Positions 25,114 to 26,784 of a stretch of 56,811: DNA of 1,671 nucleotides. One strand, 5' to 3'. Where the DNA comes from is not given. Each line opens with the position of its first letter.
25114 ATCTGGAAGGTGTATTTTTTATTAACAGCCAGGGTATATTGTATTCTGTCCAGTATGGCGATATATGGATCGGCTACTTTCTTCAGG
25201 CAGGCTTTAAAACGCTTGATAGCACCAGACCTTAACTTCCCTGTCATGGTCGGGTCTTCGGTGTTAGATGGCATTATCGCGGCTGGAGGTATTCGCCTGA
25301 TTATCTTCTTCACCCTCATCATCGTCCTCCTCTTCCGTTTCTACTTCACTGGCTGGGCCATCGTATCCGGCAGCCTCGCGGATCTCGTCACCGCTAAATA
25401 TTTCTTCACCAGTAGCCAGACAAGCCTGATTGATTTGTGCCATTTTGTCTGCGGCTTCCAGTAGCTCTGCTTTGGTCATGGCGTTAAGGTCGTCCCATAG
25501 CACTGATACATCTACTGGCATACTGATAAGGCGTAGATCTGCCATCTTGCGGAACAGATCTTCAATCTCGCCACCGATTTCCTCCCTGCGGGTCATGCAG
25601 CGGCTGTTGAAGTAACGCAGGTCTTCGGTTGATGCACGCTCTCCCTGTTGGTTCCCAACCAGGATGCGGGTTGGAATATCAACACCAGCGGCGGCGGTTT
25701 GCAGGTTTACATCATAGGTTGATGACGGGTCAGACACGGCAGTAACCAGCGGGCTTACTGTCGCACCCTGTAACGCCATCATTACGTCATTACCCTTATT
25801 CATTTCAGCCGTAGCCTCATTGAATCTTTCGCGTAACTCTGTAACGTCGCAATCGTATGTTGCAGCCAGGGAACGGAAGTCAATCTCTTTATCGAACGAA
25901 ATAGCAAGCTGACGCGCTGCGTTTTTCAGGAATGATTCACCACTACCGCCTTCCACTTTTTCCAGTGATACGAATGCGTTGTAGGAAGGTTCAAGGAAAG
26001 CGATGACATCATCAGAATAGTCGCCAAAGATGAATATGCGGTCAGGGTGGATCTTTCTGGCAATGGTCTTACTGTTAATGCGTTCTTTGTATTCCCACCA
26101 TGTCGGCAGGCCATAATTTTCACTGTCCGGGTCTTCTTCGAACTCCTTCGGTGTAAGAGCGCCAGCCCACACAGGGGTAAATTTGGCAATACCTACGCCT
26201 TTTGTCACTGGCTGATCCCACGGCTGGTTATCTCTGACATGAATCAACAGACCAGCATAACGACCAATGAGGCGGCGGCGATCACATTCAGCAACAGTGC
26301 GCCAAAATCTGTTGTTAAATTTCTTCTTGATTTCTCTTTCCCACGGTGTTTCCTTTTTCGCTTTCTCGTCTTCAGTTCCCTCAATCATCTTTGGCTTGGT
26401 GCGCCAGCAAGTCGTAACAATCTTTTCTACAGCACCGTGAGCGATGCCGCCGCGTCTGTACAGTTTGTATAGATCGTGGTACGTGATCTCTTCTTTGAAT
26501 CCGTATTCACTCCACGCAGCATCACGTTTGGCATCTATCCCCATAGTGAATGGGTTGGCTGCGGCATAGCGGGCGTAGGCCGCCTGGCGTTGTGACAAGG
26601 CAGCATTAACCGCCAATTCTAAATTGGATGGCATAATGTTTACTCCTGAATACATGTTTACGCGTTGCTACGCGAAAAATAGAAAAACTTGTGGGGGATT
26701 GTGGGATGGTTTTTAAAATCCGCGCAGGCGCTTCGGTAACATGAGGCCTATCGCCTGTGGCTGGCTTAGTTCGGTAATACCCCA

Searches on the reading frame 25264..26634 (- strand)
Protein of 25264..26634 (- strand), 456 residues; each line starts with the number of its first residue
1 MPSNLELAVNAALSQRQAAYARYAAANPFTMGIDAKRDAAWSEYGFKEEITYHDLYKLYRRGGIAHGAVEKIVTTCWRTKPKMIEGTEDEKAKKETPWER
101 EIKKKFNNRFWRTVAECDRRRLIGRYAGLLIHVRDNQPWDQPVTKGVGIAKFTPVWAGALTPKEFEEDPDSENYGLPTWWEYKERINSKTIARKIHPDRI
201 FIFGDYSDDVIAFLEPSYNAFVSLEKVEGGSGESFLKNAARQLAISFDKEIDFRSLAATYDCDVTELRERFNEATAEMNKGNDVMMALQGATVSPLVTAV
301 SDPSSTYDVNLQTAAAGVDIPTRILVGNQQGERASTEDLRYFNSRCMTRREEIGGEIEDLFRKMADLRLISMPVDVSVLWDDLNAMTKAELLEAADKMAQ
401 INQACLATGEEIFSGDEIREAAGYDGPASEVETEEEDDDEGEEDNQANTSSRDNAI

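Call 38: find_encoding_contigs(protein=window:25264-26634:-, flank=10000, max_places=10)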
Protein window:25264-26634:- (456 aa): 24 contigs read that carry it; 10 places shown.
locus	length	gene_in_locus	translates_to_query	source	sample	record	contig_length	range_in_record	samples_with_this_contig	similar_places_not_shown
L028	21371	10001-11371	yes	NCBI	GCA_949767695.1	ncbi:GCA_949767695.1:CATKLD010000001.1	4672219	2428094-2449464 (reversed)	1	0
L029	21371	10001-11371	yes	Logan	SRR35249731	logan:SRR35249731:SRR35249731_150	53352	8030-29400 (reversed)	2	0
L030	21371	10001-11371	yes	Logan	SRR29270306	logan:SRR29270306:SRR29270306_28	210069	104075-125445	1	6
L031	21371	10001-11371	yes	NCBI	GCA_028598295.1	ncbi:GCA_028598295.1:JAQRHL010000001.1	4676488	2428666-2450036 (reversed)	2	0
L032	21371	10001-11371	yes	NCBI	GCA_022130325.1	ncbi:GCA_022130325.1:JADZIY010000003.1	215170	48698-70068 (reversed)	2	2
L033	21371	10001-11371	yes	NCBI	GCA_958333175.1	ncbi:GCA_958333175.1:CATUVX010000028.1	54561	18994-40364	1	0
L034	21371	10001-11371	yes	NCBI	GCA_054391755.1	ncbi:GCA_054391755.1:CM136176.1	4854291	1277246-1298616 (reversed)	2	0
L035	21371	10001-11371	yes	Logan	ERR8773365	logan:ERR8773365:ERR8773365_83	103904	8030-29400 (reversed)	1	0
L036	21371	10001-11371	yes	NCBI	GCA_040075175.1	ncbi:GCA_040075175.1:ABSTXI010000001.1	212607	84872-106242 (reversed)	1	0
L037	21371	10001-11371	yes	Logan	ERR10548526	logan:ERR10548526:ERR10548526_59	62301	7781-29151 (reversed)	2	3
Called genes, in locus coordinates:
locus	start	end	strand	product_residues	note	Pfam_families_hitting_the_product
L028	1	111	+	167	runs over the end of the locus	-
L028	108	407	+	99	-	-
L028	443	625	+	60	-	-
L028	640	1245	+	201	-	PF05766:NinG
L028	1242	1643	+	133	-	PF05866:RusA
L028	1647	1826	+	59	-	-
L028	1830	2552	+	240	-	PF03589:Antiterm, PF00684:DnaJ_CXXCXGXG (weak), PF03589:Antiterm, PF27659:CHP02642 (weak)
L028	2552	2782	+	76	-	-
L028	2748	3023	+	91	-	-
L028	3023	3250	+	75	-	-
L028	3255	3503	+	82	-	-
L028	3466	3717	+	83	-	-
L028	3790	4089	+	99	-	-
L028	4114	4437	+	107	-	-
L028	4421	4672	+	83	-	-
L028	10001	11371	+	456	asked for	PF06381:Phage_portal_3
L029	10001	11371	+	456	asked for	PF06381:Phage_portal_3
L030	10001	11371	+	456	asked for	PF06381:Phage_portal_3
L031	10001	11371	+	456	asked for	PF06381:Phage_portal_3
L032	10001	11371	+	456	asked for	PF06381:Phage_portal_3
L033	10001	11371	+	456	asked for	PF06381:Phage_portal_3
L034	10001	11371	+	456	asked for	PF06381:Phage_portal_3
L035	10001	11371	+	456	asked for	PF06381:Phage_portal_3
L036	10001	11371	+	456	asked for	PF06381:Phage_portal_3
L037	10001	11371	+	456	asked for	PF06381:Phage_portal_3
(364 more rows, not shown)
